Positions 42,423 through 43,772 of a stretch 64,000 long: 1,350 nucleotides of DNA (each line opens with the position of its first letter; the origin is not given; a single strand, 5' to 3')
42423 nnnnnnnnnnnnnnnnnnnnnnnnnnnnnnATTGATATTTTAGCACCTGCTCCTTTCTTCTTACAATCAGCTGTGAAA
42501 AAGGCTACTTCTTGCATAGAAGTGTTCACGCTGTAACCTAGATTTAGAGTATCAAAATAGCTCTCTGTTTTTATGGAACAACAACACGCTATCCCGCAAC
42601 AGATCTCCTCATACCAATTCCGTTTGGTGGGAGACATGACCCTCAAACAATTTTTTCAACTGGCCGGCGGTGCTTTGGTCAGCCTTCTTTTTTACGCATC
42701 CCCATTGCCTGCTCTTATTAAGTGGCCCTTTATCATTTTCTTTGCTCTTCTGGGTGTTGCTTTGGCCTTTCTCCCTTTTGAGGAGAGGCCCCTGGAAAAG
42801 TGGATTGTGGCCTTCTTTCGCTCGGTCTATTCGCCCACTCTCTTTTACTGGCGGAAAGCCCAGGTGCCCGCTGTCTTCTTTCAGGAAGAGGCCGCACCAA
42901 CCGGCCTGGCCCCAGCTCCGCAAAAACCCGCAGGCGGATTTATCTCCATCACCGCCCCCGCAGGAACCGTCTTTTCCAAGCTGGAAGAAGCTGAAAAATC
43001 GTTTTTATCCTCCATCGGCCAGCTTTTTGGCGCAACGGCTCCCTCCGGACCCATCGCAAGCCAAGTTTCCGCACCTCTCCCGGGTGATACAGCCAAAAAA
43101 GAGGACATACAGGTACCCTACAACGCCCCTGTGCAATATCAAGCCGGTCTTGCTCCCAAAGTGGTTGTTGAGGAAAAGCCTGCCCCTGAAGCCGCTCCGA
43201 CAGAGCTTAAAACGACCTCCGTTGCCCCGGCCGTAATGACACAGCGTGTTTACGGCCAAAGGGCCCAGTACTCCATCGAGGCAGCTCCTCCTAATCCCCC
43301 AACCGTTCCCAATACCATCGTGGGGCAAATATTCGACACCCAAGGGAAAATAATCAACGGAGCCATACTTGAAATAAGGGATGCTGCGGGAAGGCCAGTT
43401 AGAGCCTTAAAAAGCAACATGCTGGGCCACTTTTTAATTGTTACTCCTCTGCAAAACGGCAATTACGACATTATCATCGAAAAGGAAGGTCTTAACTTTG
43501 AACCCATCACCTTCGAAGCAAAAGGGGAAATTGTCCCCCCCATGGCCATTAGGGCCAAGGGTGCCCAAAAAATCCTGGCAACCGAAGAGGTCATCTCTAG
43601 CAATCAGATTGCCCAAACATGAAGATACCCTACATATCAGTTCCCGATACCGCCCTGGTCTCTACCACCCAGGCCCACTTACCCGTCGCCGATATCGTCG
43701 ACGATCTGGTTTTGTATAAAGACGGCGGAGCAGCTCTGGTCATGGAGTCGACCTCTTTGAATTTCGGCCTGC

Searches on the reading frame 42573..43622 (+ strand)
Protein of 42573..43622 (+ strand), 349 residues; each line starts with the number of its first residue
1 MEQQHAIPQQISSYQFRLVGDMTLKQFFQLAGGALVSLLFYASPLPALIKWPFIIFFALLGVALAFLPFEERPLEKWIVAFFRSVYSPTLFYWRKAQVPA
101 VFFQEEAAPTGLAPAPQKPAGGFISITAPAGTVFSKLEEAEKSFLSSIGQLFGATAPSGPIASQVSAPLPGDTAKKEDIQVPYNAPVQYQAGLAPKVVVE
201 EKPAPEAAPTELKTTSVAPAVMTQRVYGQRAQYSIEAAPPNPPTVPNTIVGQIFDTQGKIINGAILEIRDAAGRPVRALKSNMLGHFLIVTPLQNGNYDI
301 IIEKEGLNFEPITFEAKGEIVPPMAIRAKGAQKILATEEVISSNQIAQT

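Call 103: search_protein_families(library=pfam, proteins=[window:42573-43622:+], max_evalue=0.00001)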
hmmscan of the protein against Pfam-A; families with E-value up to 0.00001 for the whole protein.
window:42573-43622:+ (349 aa): 1 family
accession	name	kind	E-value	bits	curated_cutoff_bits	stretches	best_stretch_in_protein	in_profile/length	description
PF12666.12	PrgI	-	4.3e-06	27.6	27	1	7-85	2-82/91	PrgI family protein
